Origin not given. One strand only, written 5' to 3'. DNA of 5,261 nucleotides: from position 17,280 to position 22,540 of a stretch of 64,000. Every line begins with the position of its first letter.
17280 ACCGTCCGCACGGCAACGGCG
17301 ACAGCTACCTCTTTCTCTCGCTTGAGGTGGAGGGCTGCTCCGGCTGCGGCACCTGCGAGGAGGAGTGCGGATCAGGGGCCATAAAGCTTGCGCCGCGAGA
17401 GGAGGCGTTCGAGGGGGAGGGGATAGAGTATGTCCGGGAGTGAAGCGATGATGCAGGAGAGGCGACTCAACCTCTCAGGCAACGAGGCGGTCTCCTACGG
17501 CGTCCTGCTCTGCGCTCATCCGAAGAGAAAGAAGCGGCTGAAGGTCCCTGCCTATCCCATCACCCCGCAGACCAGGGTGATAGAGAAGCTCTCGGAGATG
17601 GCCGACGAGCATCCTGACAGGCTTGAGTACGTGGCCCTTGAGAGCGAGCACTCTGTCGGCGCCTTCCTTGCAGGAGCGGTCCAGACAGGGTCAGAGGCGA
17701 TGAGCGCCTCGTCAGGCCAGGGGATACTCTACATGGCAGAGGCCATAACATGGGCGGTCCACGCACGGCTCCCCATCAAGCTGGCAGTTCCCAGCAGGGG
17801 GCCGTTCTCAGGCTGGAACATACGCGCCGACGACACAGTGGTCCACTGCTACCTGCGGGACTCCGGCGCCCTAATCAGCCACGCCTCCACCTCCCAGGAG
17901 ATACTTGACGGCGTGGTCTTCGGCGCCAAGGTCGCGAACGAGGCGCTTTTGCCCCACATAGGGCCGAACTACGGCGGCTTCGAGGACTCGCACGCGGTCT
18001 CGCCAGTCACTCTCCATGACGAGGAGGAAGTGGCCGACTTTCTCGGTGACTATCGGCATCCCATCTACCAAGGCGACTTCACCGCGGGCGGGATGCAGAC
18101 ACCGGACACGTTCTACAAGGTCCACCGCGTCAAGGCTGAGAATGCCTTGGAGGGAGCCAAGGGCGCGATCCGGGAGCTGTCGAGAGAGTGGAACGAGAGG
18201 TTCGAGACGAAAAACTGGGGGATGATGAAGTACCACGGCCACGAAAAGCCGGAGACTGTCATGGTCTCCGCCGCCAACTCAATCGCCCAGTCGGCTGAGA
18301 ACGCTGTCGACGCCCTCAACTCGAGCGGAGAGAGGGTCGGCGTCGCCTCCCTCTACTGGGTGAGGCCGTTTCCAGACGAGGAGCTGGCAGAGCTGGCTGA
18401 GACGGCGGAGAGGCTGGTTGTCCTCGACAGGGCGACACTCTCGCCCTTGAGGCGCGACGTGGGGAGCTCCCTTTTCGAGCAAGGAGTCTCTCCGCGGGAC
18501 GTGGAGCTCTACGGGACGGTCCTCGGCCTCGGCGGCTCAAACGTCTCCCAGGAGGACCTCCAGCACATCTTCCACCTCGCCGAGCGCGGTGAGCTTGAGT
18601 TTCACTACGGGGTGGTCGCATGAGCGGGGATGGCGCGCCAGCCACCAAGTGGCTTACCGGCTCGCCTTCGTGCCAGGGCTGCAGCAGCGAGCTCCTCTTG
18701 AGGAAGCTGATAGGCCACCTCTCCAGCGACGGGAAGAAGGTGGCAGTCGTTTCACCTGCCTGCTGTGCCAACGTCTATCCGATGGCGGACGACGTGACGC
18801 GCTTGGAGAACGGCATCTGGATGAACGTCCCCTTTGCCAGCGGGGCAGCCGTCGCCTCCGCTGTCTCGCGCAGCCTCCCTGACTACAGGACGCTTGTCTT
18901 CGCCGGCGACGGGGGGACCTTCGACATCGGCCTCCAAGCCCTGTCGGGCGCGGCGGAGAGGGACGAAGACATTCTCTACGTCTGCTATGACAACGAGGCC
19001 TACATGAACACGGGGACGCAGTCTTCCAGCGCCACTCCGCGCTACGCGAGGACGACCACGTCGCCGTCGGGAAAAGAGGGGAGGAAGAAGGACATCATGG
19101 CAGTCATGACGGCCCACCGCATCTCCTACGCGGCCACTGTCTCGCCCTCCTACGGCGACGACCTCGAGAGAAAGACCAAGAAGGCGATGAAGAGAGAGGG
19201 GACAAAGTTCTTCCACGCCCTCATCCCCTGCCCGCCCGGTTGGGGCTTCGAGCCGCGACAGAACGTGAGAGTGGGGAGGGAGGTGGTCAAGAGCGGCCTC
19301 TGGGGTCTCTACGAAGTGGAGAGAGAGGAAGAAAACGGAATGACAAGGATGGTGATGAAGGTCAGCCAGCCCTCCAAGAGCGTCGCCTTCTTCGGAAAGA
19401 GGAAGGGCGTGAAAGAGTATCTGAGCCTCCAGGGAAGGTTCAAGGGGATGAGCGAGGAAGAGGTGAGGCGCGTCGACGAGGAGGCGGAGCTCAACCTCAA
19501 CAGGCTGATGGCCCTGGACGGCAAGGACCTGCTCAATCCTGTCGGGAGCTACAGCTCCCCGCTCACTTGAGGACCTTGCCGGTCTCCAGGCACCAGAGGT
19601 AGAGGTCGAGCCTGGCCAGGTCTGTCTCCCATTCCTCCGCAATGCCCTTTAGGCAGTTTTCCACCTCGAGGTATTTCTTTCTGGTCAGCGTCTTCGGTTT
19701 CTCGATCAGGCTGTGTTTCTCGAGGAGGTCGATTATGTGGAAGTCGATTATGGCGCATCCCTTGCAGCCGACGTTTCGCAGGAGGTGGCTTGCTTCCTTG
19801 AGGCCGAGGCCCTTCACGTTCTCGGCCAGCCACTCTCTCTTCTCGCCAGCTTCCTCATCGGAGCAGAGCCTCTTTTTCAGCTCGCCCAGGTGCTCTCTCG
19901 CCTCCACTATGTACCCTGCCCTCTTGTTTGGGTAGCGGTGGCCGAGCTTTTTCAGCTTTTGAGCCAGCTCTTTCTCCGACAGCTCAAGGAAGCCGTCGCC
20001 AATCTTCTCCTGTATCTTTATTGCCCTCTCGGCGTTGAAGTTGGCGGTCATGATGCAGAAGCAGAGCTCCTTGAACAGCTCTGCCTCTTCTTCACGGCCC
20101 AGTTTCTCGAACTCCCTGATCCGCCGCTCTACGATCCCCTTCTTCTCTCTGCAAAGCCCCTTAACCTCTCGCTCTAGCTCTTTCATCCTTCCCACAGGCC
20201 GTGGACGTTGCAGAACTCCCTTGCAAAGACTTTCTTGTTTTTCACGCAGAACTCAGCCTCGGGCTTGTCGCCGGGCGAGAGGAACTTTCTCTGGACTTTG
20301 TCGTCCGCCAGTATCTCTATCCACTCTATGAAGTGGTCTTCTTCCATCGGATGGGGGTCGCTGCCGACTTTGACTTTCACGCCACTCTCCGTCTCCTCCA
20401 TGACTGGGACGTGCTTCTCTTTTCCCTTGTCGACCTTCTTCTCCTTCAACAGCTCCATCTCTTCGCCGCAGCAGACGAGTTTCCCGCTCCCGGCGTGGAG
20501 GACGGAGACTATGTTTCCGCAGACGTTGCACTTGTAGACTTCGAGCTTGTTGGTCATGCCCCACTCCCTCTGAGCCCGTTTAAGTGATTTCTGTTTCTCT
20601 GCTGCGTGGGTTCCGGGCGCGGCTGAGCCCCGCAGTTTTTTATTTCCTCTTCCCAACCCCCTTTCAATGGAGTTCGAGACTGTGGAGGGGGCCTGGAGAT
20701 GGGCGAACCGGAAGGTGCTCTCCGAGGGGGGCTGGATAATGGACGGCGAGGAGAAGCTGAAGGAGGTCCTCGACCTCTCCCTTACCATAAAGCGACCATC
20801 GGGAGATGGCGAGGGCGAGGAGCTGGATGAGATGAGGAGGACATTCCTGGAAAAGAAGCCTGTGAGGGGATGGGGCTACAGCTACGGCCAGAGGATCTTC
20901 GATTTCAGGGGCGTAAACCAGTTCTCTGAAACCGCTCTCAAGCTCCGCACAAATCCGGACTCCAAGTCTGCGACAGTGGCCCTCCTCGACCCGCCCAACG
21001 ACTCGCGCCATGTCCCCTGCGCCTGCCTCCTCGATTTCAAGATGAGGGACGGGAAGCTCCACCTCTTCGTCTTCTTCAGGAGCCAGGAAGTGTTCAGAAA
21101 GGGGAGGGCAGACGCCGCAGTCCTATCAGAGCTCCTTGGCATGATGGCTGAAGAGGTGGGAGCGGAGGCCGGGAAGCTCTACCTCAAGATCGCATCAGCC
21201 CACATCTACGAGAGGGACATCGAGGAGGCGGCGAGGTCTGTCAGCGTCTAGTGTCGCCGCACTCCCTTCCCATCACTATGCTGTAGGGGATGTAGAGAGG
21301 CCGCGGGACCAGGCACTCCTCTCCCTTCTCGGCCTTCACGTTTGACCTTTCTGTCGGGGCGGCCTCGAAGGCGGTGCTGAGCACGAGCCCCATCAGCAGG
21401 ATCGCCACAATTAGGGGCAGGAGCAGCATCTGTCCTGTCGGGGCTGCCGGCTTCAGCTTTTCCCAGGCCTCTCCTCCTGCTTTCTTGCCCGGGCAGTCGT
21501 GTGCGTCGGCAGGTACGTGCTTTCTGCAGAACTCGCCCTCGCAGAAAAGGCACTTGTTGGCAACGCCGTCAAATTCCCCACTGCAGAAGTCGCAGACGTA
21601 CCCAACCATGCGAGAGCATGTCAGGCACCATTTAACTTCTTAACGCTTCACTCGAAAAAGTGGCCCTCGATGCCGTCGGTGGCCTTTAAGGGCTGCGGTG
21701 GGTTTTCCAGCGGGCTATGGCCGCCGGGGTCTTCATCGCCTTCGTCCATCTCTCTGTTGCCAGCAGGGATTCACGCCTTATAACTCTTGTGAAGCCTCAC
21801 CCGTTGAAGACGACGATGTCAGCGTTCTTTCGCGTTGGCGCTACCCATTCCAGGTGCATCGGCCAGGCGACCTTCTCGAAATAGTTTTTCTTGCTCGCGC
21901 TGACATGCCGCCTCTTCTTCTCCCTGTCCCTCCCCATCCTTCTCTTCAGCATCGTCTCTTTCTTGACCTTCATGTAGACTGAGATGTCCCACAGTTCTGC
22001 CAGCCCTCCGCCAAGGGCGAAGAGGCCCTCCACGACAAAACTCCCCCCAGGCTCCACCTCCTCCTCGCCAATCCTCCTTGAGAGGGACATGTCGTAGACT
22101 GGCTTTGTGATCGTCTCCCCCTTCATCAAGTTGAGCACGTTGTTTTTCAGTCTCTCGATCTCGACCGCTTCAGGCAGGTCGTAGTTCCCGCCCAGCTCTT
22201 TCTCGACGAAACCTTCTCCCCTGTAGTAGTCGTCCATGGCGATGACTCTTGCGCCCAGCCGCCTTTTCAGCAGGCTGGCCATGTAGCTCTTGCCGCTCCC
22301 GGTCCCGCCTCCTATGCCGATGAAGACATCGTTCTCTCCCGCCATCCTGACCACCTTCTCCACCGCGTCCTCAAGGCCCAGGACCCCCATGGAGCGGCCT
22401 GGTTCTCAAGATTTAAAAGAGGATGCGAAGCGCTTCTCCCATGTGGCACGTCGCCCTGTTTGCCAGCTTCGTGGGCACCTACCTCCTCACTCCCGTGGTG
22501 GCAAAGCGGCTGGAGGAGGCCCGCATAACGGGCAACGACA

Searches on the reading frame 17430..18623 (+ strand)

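Call 107: search_protein_families(library=pfam, proteins=[window:17430-18623:+], max_evalue=0.0001)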
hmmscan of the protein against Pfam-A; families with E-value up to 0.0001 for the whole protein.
window:17430-18623:+ (397 aa): 3 families
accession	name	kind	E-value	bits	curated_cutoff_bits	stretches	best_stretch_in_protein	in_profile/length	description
PF01855.24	POR_N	-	8.4e-34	117.7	27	1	41-249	13-228/231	Pyruvate flavodoxin/ferredoxin oxidoreductase, thiamine diP-bdg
PF17147.9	PFOR_II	-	2.1e-15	57.3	27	1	278-376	4-101/102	Pyruvate:ferredoxin oxidoreductase core domain II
PF02780.25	Transketolase_C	-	6.8e-05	23.2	25.9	0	279-335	14-70/124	Transketolase, C-terminal domain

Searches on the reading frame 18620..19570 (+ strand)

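Call 107: search_protein_families(library=pfam, proteins=[window:18620-19570:+], max_evalue=0.0001)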
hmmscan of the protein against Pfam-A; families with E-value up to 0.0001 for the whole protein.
window:18620-19570:+ (316 aa): 1 family
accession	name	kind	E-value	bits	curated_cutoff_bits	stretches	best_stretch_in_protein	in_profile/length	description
PF02775.26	TPP_enzyme_C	-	4.9e-23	82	21.9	1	70-199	34-150/151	Thiamine pyrophosphate enzyme, C-terminal TPP binding domain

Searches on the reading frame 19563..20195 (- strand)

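Call 107: search_protein_families(library=pfam, proteins=[window:19563-20195:-], max_evalue=0.0001)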
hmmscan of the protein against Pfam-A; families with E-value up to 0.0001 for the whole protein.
window:19563-20195:- (210 aa): 1 family
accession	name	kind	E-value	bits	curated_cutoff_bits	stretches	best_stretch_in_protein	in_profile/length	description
PF22175.2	Ogg-HhH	-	3.2e-61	206.3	27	1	22-189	1-171/173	8-oxoguanine DNA glycosylase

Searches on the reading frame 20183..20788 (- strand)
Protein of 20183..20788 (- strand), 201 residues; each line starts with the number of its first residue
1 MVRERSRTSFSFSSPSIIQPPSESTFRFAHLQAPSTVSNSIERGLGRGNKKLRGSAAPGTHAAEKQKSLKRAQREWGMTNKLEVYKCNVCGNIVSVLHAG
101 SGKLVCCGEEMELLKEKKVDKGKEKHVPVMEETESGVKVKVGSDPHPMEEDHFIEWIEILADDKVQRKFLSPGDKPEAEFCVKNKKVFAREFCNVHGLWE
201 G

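Call 107: search_protein_families(library=pfam, proteins=[window:20183-20788:-], max_evalue=0.0001)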
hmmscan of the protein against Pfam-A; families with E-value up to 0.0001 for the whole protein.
window:20183-20788:- (201 aa): 2 families
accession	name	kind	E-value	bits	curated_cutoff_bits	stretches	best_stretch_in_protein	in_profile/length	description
PF01880.24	Desulfoferrodox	-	9e-22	77.9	22.2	1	119-200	2-96/98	Desulfoferrodoxin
PF06397.17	Desulfoferrod_N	-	5.3e-19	68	23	1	79-114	1-36/36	Desulfoferrodoxin, N-terminal domain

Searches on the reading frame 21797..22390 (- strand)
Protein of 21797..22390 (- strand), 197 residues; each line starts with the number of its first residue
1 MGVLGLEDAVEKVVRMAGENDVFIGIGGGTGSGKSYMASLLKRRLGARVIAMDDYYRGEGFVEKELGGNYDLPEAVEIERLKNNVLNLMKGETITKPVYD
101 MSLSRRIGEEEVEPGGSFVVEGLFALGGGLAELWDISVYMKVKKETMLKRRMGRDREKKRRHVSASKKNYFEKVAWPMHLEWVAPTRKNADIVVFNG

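Call 107: search_protein_families(library=pfam, proteins=[window:21797-22390:-], max_evalue=0.0001)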
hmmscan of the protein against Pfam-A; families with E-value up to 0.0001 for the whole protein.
window:21797-22390:- (197 aa): 3 families
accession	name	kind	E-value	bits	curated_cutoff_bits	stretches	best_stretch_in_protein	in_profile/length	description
PF00485.24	PRK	-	2.8e-16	60.4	22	1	23-194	1-187/196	Phosphoribulokinase / Uridine kinase family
PF13238.12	AAA_18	-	3.8e-09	37.5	29.4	1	24-162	1-119/128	AAA domain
PF13207.12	AAA_17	-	5.8e-06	27.1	27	1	28-161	2-128/136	AAA domain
